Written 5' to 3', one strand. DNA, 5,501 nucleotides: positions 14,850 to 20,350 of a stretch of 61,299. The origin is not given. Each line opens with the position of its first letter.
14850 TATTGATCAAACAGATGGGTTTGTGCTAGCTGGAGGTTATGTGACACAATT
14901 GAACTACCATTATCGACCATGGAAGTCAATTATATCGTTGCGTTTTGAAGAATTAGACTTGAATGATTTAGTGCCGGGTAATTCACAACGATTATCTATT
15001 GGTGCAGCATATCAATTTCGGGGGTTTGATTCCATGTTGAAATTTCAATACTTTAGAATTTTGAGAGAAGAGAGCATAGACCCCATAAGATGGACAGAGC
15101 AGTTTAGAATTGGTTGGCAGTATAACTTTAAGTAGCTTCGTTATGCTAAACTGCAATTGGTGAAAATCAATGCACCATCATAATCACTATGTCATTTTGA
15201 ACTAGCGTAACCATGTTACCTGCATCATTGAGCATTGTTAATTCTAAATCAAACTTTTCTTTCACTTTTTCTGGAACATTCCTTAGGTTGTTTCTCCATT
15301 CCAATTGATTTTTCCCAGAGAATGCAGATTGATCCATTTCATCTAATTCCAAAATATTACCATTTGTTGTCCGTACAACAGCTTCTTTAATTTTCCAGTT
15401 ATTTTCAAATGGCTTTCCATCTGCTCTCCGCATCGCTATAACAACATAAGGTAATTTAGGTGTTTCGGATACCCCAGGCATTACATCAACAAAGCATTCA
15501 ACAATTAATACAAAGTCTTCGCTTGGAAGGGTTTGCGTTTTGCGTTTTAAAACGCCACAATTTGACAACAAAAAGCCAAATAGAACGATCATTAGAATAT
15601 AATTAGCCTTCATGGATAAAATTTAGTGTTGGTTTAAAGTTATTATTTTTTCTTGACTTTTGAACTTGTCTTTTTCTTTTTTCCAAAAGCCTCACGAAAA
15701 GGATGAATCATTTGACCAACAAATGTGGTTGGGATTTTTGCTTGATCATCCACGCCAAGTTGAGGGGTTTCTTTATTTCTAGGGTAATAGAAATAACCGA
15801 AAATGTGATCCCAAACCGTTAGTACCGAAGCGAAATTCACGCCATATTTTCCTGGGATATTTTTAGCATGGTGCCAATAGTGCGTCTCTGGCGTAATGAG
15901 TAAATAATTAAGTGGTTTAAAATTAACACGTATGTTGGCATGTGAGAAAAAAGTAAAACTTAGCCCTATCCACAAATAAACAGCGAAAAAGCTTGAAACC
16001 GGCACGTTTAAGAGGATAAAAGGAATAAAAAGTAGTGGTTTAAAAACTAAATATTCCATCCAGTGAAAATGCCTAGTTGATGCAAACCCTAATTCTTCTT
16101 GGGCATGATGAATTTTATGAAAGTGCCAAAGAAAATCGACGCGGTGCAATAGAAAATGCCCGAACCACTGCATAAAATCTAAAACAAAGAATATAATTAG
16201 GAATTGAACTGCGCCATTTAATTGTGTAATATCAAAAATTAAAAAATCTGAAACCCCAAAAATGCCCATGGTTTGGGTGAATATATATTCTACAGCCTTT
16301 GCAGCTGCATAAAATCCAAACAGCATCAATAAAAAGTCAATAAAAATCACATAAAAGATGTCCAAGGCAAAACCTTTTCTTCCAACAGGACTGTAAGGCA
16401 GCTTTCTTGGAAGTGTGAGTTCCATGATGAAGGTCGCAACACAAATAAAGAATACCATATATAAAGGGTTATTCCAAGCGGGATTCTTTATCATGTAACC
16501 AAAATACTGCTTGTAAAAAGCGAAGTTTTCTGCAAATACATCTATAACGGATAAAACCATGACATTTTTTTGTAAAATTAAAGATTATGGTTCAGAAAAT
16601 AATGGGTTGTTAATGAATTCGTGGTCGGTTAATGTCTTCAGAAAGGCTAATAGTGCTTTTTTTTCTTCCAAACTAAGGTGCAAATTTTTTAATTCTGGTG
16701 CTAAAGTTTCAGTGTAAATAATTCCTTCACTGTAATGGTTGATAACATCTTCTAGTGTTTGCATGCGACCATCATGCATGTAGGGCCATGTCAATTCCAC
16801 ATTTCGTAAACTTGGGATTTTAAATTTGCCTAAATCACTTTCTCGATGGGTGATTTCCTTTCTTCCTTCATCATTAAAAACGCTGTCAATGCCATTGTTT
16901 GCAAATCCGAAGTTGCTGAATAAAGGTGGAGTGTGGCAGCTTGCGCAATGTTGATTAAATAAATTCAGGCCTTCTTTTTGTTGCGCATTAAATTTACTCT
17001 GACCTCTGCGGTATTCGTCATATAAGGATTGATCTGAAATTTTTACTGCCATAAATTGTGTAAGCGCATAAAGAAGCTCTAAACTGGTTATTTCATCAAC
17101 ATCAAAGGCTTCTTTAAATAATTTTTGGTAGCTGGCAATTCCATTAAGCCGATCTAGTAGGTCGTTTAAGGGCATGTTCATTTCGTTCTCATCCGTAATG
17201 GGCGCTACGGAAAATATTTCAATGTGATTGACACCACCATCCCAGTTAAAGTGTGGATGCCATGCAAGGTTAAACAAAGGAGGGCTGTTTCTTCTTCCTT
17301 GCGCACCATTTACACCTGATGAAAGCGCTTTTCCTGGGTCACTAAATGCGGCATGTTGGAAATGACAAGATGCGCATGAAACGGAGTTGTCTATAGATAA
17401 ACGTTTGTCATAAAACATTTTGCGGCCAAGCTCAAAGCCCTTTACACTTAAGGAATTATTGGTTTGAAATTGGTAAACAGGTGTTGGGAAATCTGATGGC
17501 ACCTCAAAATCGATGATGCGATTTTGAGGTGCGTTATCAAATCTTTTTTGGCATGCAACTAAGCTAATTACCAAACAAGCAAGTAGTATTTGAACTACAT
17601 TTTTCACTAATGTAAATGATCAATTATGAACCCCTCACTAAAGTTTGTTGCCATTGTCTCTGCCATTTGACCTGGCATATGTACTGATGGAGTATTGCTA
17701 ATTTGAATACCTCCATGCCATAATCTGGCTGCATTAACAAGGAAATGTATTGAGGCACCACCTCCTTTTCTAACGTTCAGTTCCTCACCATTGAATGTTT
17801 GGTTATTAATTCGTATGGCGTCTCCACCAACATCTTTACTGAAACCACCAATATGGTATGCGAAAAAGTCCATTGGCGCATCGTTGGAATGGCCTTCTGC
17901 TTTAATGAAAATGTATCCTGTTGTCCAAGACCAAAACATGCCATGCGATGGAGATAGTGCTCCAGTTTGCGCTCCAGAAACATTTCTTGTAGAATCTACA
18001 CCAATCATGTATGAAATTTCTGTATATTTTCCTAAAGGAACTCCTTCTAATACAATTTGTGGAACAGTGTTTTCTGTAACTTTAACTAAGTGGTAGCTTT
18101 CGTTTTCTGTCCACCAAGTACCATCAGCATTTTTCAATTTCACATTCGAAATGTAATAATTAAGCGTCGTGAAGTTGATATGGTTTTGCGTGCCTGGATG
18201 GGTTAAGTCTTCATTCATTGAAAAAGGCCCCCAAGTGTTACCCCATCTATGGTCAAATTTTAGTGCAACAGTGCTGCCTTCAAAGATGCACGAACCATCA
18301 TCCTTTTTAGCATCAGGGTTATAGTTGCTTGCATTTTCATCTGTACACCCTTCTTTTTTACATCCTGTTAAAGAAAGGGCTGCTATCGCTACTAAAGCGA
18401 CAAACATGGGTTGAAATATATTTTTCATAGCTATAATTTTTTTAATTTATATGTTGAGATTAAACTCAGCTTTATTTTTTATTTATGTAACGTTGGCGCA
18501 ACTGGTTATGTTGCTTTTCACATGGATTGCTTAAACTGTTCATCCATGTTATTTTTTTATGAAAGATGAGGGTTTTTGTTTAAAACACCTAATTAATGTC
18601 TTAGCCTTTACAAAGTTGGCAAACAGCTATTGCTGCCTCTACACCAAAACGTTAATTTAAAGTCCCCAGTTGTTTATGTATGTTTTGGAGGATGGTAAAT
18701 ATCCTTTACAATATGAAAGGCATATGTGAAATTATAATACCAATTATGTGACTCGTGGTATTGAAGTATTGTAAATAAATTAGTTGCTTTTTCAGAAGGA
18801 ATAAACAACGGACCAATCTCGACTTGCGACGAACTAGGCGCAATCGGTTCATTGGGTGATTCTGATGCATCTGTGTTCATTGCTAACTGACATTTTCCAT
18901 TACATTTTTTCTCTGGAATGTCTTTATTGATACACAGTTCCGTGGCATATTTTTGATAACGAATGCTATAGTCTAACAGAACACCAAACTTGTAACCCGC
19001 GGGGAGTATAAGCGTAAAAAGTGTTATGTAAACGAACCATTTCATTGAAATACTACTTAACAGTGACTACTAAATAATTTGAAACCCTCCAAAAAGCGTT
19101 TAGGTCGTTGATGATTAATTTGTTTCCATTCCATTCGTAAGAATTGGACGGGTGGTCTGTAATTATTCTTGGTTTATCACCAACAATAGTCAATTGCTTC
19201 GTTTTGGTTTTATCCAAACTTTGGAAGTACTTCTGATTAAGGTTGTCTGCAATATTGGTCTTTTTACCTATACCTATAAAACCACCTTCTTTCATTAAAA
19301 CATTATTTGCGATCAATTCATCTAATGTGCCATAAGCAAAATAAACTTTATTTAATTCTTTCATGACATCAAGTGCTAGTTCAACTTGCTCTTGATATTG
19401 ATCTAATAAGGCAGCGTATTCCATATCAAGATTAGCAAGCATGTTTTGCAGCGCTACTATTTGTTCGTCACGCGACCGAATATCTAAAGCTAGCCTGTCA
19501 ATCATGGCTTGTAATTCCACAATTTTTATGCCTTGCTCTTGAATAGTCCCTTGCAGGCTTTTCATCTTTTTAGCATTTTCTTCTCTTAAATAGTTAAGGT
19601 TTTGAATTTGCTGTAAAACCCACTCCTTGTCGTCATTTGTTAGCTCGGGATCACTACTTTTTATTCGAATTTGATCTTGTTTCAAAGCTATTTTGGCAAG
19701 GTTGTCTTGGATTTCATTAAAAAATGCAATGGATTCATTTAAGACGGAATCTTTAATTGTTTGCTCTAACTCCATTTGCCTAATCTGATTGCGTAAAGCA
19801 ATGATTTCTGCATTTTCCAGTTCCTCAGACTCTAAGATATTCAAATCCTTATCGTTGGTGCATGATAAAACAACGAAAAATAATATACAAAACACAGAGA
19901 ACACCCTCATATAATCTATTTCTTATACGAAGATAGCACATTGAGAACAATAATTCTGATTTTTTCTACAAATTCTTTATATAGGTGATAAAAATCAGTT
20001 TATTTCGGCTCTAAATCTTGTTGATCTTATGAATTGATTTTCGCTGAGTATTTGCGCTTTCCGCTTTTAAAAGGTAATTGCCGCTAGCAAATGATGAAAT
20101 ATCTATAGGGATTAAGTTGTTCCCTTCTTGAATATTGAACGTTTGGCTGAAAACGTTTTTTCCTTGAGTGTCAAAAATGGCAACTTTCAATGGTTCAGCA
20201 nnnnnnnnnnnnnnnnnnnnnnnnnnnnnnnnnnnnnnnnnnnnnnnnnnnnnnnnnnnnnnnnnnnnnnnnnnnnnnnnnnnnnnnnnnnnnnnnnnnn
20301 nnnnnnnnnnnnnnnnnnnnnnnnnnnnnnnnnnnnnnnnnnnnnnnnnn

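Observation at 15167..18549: MbnP-like/MbnH-like pair, without methanobactin genes, in one operon with a membrane di-iron hydroxylase and a lipoprotein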

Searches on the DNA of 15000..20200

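Call 73: search_rna_families(source=window, start=15000, end=20200, threshold=evalue, max_evalue=1)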
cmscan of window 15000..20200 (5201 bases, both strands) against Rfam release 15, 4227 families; matches with E-value up to 1: 0.
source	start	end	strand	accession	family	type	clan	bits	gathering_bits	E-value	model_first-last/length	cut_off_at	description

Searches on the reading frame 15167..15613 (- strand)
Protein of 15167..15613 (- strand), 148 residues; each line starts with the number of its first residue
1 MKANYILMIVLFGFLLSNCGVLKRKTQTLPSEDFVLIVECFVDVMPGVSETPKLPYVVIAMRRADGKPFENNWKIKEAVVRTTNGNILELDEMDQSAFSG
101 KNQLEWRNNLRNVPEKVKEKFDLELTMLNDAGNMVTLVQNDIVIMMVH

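Call 3: search_protein_families(library=pfam, proteins=[window:15167-15613:-], max_evalue=0.01)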
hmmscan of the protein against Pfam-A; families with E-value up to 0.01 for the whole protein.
window:15167-15613:- (148 aa): 0 families

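Call 4: search_protein_families(library=ncbifam, proteins=[window:15167-15613:-], max_evalue=0.01)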
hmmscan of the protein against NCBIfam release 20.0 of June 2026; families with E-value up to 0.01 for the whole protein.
window:15167-15613:- (148 aa): 0 families

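Call 60: search_protein_representatives(protein=window:15167-15613:-)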
Query: 148 residues. Proteins with E-value up to 0.001 (for the whole library): 13; up to 1e-10: 1; up to 1e-30: 1. The best 13 are listed.
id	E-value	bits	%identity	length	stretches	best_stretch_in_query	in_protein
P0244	2.1e-90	315.8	97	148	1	1-148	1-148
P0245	1.2e-10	57.4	31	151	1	5-146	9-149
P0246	9.9e-10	54.4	32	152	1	5-146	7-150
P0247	1.8e-09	53.6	26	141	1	4-148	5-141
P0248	7.3e-08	48.3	28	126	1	28-146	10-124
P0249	4.0e-07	45.9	29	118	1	30-148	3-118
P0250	3.1e-06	43.0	26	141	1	7-136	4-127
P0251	3.9e-06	42.7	26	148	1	7-148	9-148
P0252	3.9e-06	42.7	28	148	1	26-148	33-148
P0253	2.1e-05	40.4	41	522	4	52-83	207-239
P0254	1.5e-04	37.6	30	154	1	27-147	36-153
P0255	3.1e-04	36.6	25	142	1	7-148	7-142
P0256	6.1e-04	35.6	23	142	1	8-146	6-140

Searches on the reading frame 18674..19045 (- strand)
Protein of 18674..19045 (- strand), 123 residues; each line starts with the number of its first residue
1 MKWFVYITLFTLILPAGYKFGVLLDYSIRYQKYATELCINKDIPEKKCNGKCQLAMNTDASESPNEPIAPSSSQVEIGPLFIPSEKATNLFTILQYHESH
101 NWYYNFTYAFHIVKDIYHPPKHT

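Call 3: search_protein_families(library=pfam, proteins=[window:18674-19045:-], max_evalue=0.01)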
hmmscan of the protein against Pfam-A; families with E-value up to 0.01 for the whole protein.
window:18674-19045:- (123 aa): 0 families

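Call 4: search_protein_families(library=ncbifam, proteins=[window:18674-19045:-], max_evalue=0.01)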
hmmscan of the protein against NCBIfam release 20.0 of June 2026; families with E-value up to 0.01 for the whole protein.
window:18674-19045:- (123 aa): 0 families

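Call 47: find_homologous_proteins(query=window:18674-19045:-, max_evalue=0.001)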
Query window:18674-19045:- (123 aa): 3 proteins with E <= 0.001 among 3 candidates.
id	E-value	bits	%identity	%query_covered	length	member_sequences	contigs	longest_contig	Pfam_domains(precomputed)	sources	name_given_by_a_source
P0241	1.3e-80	286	100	100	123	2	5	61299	-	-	-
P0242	2.3e-52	194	70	100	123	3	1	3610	-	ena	-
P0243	2.1e-44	168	61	98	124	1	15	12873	-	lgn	-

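Call 79: predict_structure(alignment_id=A4)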
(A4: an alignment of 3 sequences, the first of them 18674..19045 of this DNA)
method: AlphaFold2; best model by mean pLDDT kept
length: 123 residues; sequences in the alignment: 3
mean_pLDDT: 38.3   pTM: 0.21
mean pLDDT of the five models: 38.3, 32.4, 32.3, 30.0, 29.6
residues with pLDDT >= 90: 0; 70-90: 0; 50-70: 13; < 50: 110
segments of 3 or more residues with pLDDT < 50: 12-109, 113-123
pLDDT, mean of each block of 10 residues (from residue 1): 53 44 30 35 36 33 32 34 44 41 38 41 31
secondary structure, 60 per line:
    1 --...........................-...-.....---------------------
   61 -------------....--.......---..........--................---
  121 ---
elements in order: H3-29 E35-39 E74-77 E80-83 E90-99 E102-117

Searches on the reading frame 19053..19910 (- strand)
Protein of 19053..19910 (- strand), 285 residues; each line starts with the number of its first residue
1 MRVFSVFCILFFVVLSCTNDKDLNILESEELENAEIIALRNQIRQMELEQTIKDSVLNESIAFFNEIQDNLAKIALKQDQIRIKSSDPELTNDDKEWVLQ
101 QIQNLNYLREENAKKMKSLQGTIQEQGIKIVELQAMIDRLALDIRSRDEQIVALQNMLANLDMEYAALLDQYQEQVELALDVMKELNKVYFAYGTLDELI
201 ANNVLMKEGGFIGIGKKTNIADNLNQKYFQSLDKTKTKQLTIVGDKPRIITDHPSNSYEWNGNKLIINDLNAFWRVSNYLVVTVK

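Call 3: search_protein_families(library=pfam, proteins=[window:19053-19910:-], max_evalue=0.01)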
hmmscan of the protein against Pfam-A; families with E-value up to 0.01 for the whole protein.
window:19053-19910:- (285 aa): 1 family
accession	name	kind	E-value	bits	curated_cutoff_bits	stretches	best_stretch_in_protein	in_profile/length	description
PF05622.17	HOOK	-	0.0053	16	35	1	113-187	349-423/514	HOOK protein coiled-coil region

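Call 4: search_protein_families(library=ncbifam, proteins=[window:19053-19910:-], max_evalue=0.01)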
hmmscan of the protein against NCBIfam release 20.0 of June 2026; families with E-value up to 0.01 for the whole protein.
window:19053-19910:- (285 aa): 3 families
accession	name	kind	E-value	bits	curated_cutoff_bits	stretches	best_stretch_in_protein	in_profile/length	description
NF052320.1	Cbp1_fam_LP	subfamily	1.5e-31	110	90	1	36-282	25-285/286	Cbp1 family collagen-binding glycoprotein adhesin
TIGR02168.1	SMC_prok_B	equivalog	0.001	16.9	567.35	1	33-181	678-830/1181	chromosome segregation protein SMC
NF045780.1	TrlF_fam_ATP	equivalog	0.0026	16.5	350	1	32-272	531-775/944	TrlF family AAA-like ATPase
